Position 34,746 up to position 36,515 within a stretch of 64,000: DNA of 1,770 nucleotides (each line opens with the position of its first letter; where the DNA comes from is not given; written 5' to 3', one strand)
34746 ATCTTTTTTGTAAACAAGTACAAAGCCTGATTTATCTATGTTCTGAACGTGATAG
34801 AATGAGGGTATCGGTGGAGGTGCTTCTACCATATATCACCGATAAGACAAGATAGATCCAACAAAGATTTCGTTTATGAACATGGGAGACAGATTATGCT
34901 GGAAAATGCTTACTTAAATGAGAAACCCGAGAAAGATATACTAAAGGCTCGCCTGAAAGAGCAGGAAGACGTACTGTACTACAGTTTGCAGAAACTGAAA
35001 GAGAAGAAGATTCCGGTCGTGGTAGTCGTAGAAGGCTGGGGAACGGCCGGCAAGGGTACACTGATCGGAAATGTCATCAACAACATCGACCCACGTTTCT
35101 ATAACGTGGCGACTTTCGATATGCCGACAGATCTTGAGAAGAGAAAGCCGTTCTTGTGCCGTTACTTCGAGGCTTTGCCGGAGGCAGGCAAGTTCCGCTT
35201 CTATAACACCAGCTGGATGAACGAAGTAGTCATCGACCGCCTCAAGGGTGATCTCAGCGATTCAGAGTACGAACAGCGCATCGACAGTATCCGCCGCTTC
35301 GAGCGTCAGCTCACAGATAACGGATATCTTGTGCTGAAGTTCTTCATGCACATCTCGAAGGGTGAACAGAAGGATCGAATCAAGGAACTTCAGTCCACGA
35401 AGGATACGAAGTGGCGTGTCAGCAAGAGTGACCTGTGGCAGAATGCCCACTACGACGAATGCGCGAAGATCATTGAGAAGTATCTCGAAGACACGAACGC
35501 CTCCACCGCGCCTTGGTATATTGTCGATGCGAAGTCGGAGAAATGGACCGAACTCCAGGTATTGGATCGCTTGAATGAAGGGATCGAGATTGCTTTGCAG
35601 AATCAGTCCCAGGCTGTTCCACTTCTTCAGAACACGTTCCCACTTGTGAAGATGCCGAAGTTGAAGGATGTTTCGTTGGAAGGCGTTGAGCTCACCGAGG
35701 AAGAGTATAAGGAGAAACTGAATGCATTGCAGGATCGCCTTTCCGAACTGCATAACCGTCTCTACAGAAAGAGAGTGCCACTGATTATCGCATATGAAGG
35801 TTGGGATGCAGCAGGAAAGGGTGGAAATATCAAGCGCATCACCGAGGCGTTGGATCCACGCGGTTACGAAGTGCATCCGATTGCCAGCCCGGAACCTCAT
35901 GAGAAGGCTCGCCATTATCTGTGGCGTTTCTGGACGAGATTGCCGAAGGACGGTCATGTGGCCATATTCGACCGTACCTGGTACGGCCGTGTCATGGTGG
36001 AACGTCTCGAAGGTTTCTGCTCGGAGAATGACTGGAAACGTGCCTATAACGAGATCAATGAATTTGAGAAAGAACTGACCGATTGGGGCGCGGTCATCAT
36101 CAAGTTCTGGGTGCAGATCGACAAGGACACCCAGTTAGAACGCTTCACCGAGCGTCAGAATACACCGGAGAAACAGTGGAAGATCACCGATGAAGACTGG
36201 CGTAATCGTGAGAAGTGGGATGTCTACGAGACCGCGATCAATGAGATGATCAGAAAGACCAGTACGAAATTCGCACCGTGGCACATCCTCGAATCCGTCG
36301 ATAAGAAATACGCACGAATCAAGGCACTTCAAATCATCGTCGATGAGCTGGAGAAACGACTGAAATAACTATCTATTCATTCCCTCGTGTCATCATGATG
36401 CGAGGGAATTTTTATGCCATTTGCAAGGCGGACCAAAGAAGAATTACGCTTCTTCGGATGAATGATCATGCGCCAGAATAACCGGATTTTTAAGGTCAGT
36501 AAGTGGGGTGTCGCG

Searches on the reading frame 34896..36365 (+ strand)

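Call 8: search_protein_families(library=pfam, proteins=[window:34896-36365:+], max_evalue=0.001)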
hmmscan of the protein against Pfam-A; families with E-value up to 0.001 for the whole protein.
window:34896-36365:+ (490 aa): 1 family
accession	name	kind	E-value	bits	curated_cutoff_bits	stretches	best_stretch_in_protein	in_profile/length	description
PF03976.20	PPK2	-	9e-137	454.4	22.3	2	266-488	2-224/229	Polyphosphate kinase 2 (PPK2)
